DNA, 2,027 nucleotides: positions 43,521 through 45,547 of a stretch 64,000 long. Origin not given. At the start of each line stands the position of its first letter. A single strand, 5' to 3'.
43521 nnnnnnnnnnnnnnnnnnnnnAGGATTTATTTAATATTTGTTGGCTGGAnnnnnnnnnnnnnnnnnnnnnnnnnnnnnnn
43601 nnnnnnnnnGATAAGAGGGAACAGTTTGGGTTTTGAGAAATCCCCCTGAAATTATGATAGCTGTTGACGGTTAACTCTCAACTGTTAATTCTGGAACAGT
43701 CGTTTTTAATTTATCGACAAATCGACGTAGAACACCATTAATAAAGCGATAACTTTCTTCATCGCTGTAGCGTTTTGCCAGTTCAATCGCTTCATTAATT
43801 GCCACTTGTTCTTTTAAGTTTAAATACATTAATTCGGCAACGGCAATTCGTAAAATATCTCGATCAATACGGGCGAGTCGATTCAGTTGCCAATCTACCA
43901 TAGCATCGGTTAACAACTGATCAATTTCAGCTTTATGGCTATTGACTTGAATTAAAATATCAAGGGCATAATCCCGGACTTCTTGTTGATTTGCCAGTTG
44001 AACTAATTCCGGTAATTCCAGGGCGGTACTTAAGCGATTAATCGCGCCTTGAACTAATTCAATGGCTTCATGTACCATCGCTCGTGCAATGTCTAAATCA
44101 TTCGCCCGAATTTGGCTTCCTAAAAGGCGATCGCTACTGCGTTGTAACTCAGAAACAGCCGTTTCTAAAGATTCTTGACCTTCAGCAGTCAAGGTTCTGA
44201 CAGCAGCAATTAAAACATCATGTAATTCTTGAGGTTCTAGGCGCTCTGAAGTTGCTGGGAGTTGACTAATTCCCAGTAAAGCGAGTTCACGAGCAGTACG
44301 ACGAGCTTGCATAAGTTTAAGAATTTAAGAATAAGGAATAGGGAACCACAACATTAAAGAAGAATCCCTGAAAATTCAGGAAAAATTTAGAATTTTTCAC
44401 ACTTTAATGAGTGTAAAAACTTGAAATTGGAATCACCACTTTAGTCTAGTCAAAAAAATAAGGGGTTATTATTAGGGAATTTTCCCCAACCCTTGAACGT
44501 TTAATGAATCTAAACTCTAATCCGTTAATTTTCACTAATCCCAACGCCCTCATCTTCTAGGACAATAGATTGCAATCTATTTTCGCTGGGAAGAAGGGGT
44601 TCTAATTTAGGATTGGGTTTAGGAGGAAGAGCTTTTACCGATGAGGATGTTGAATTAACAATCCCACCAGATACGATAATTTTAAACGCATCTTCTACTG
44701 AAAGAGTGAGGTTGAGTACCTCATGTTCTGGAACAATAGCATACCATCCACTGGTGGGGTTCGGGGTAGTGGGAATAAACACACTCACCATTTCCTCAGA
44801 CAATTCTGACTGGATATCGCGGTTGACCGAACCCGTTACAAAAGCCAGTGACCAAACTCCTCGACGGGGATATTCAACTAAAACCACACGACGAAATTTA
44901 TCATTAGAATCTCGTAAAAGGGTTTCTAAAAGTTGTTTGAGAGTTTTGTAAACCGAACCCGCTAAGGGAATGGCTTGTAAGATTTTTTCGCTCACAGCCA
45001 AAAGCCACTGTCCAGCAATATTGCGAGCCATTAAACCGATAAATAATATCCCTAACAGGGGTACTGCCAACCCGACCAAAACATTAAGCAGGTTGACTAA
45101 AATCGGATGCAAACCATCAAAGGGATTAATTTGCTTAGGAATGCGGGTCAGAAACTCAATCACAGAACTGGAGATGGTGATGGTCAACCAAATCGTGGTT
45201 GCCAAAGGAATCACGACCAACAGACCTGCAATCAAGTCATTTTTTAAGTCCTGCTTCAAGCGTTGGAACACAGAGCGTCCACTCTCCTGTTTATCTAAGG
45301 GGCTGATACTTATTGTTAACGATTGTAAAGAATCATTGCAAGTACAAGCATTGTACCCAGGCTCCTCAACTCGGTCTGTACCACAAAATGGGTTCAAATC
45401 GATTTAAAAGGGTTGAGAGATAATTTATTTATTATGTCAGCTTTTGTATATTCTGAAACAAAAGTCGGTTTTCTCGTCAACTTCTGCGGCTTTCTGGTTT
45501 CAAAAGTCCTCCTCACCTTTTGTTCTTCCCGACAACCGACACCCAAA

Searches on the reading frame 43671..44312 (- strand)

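Call 56: search_protein_families(library=pfam, proteins=[window:43671-44312:-], max_evalue=0.00001)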
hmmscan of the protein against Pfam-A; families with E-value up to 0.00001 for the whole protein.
window:43671-44312:- (213 aa): 1 family
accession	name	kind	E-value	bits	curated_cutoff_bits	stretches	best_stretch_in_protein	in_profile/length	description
PF01029.23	NusB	-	2.5e-28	99.5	23.1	1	95-199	29-132/133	NusB family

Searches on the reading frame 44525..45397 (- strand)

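Call 56: search_protein_families(library=pfam, proteins=[window:44525-45397:-], max_evalue=0.00001)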
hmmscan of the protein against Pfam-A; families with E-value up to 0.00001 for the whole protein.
window:44525-45397:- (290 aa): 1 family
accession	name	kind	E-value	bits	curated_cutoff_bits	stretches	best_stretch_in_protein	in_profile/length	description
PF04367.18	DUF502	-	1.1e-37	128.6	23.8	1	112-216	2-107/107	Protein of unknown function (DUF502)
